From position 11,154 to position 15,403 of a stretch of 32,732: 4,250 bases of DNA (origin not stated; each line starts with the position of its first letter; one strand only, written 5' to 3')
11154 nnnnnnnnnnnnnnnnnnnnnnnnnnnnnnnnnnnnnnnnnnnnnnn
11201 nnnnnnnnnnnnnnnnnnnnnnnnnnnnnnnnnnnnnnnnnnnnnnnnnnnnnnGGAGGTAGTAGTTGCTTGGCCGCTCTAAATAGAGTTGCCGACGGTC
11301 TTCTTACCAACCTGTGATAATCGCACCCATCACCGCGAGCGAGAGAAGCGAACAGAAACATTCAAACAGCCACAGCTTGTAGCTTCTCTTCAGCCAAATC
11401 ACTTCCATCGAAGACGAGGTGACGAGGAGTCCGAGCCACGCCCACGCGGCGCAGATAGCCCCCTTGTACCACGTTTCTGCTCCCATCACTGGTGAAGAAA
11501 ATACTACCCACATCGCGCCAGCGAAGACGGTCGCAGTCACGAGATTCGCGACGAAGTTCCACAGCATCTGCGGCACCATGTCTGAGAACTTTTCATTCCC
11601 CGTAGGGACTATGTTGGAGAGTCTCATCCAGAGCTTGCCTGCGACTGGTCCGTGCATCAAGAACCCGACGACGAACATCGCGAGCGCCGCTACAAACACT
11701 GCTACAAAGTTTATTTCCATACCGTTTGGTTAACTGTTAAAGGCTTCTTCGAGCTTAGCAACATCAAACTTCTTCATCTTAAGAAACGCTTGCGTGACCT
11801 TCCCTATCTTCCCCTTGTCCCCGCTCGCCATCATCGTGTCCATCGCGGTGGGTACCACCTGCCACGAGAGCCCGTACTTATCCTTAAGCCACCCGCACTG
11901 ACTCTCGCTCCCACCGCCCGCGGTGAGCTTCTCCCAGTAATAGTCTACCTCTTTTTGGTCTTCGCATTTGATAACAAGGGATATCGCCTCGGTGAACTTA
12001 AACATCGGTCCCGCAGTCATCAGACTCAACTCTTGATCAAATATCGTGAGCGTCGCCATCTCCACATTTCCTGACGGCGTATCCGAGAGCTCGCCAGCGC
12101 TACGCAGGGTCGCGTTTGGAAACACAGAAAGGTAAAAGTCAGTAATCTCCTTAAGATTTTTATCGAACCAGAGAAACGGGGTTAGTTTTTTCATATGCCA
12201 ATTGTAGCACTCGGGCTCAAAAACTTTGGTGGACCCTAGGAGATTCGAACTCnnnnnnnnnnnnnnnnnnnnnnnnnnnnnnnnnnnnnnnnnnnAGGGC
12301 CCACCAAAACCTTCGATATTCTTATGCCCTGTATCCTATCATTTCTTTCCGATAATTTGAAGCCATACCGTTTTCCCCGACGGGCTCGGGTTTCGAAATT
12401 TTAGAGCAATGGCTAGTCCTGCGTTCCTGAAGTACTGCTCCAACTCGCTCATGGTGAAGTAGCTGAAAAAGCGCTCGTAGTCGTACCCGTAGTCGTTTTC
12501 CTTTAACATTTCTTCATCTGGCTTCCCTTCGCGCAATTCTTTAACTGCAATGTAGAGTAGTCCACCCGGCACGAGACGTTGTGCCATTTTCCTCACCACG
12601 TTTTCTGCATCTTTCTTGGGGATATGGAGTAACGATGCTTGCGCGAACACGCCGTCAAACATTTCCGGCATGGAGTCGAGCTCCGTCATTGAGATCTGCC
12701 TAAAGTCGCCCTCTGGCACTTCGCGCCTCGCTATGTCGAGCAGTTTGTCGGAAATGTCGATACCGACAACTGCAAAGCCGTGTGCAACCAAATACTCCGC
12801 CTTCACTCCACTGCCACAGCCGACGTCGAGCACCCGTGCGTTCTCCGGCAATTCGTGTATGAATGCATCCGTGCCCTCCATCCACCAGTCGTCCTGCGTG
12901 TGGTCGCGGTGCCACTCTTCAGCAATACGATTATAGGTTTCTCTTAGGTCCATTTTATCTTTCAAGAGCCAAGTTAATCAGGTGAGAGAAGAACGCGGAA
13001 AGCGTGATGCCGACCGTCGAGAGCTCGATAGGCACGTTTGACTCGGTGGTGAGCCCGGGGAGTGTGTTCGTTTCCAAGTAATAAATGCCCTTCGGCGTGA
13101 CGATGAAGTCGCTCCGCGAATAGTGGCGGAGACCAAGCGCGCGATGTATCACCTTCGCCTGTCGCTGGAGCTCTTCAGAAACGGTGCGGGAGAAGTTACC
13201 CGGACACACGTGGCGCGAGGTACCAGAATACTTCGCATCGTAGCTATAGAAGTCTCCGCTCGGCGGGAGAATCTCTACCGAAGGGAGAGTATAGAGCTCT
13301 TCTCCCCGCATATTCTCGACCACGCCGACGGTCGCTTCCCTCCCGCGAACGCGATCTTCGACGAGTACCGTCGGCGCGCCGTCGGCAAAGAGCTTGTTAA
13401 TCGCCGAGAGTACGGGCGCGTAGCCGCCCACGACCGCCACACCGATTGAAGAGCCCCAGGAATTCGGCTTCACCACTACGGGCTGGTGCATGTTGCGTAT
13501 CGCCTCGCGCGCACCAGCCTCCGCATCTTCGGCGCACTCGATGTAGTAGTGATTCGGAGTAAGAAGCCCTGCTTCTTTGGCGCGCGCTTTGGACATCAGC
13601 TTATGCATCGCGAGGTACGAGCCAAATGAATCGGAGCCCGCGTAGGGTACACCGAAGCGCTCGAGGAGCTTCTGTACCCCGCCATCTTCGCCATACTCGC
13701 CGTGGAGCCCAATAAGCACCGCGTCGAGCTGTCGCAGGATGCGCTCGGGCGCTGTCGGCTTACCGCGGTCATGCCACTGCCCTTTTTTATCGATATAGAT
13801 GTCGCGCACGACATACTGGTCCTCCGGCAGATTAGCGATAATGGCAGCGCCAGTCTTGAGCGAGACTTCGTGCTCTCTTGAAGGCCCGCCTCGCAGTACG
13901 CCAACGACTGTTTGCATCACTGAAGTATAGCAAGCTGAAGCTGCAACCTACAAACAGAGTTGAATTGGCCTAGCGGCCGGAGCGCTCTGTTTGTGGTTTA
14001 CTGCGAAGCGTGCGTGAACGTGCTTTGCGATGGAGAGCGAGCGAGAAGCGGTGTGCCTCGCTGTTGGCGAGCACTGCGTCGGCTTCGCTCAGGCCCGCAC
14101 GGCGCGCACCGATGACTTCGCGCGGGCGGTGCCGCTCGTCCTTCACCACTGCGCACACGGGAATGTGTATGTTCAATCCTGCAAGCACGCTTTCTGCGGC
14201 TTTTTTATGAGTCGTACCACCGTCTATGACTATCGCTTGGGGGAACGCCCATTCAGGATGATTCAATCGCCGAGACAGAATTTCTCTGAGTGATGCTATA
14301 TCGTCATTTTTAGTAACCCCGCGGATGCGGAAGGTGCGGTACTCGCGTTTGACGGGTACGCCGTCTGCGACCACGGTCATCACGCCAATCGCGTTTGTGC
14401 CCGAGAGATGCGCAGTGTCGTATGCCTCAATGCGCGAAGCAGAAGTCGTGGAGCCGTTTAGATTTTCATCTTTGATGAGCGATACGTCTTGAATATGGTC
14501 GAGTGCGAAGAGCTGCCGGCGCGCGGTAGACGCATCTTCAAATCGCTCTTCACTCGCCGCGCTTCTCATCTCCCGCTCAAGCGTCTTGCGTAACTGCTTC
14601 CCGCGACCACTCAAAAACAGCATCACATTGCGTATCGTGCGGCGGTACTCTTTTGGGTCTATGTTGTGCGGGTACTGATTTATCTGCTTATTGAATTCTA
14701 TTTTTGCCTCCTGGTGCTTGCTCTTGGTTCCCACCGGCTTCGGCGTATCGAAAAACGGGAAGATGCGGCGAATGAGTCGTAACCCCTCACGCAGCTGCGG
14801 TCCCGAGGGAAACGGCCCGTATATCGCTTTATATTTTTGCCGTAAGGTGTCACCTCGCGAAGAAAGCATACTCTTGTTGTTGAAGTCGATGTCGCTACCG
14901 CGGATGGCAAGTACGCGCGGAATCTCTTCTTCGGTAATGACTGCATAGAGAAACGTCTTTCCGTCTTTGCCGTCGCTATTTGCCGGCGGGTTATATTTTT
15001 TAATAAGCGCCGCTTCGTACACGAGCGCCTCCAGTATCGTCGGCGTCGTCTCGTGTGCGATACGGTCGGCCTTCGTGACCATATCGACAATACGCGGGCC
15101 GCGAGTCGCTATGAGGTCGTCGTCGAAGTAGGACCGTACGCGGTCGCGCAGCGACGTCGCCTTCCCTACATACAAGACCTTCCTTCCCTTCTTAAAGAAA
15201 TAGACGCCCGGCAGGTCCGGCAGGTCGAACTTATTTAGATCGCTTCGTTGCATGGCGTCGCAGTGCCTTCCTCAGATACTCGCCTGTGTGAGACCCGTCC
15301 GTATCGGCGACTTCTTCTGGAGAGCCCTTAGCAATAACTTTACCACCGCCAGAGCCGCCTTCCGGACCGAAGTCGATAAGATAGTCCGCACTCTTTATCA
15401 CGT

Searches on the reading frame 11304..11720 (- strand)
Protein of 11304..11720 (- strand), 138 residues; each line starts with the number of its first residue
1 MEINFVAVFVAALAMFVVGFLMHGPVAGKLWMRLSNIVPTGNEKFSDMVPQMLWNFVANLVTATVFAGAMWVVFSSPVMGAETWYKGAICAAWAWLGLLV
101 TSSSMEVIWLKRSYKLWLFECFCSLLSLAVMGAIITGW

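Call 102: search_protein_families(library=pfam, proteins=[window:11304-11720:-], max_evalue=0.001)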
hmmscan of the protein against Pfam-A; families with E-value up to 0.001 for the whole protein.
window:11304-11720:- (138 aa): 1 family
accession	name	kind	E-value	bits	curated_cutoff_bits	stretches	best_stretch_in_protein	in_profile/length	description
PF08570.15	DUF1761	-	7e-17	62.3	31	1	6-136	1-123/123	Protein of unknown function (DUF1761)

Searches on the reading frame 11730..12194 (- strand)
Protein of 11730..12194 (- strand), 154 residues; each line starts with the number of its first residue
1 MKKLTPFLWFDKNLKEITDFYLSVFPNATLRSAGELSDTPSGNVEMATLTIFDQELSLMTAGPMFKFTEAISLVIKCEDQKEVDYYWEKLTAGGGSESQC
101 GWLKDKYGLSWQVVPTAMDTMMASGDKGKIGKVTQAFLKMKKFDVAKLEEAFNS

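Call 102: search_protein_families(library=pfam, proteins=[window:11730-12194:-], max_evalue=0.001)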
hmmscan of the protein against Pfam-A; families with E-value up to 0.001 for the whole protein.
window:11730-12194:- (154 aa): 1 family
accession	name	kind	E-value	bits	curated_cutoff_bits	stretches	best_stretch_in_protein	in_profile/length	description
PF06983.19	3-dmu-9_3-mt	-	9.6e-38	129.7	24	1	3-114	2-116/116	3-demethylubiquinone-9 3-methyltransferase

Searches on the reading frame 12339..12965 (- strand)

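Call 102: search_protein_families(library=pfam, proteins=[window:12339-12965:-], max_evalue=0.001)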
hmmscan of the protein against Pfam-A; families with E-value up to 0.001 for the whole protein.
window:12339-12965:- (208 aa): 13 families
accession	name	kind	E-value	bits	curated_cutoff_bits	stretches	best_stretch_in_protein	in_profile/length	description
PF13489.12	Methyltransf_23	-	1.3e-19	71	27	1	28-186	9-161/164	Methyltransferase domain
PF13649.12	Methyltransf_25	-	1.5e-18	67.7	27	1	45-135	1-97/97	Methyltransferase domain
PF08241.18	Methyltransf_11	-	1.6e-17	64.4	21.2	1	46-139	1-95/95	Methyltransferase domain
PF08242.18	Methyltransf_12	-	1e-12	49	30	1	46-137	1-98/98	Methyltransferase domain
PF13847.12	Methyltransf_31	-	4e-11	43.2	27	1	41-182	3-144/145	Methyltransferase domain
PF01135.25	PCMT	-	5.4e-08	33.3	20.3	1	34-148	66-179/210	Protein-L-isoaspartate(D-aspartate) O-methyltransferase (PCMT)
PF02353.26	CMAS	-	3.5e-07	30.3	27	1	40-140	61-165/273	Mycolic acid cyclopropane synthetase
PF01739.24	CheR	-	6.5e-07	29.4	27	1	88-149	122-183/195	CheR methyltransferase, SAM binding domain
PF05724.17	TPMT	-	8e-06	26.1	26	1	38-137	34-152/218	Thiopurine S-methyltransferase (TPMT)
PF01209.24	Ubie_methyltran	-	1.5e-05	24.9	20.1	1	26-139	33-151/233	ubiE/COQ5 methyltransferase family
PF05175.20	MTS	-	1.8e-05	24.9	23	1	31-142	19-141/170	Methyltransferase small domain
PF03848.20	TehB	-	2e-05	24.6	20.4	1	42-139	31-132/193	Tellurite resistance protein TehB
PF08003.17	Methyltransf_9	-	5.4e-05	22.7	23.8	1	26-161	101-238/315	Protein of unknown function (DUF1698)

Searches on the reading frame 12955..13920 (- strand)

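Call 7: search_protein_families(library=pfam, proteins=[window:12955-13920:-], max_evalue=0.001)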
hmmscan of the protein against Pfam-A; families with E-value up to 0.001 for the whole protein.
window:12955-13920:- (321 aa): 4 families
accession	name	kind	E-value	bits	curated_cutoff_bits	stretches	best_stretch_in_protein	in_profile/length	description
PF07478.18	Dala_Dala_lig_C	-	1.5e-33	116.5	24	1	115-315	3-203/204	D-ala D-ala ligase C-terminus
PF01820.27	Dala_Dala_lig_N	-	9.8e-23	81.4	34.6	2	6-52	2-48/121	D-ala D-ala ligase N-terminus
PF01071.24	GARS_A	-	0.00044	20.6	27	1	114-202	10-100/194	Phosphoribosylglycinamide synthetase, ATP-grasp (A) domain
PF02655.19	ATP-grasp_3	-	0.00059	20.4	23.2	1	107-286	4-155/160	ATP-grasp domain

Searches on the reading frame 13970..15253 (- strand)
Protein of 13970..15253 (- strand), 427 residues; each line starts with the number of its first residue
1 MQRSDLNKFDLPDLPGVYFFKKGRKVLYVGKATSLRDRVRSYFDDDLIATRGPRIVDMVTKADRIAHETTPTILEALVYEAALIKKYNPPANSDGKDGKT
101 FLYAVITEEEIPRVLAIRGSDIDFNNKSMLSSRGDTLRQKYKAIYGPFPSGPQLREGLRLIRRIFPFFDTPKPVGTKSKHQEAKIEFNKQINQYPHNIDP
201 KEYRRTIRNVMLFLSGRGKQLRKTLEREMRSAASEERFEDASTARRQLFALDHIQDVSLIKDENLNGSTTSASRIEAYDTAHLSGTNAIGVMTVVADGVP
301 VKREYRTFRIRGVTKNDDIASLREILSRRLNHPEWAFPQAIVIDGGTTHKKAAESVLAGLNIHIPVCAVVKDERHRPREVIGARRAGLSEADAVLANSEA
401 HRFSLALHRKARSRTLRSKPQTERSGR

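Call 7: search_protein_families(library=pfam, proteins=[window:13970-15253:-], max_evalue=0.001)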
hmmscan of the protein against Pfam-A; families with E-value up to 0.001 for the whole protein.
window:13970-15253:- (427 aa): 3 families
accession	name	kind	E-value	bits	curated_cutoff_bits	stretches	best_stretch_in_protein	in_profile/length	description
PF08459.17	UvrC_RNaseH_dom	-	4.6e-30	105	22.3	1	270-384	8-123/159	UvrC RNAse H endonuclease domain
PF02151.25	UVR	-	3.2e-05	23.9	21.5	1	220-252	2-34/36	UvrB/uvrC motif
PF01541.30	GIY-YIG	-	5.1e-05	23.9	22.6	1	16-89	3-74/78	GIY-YIG catalytic domain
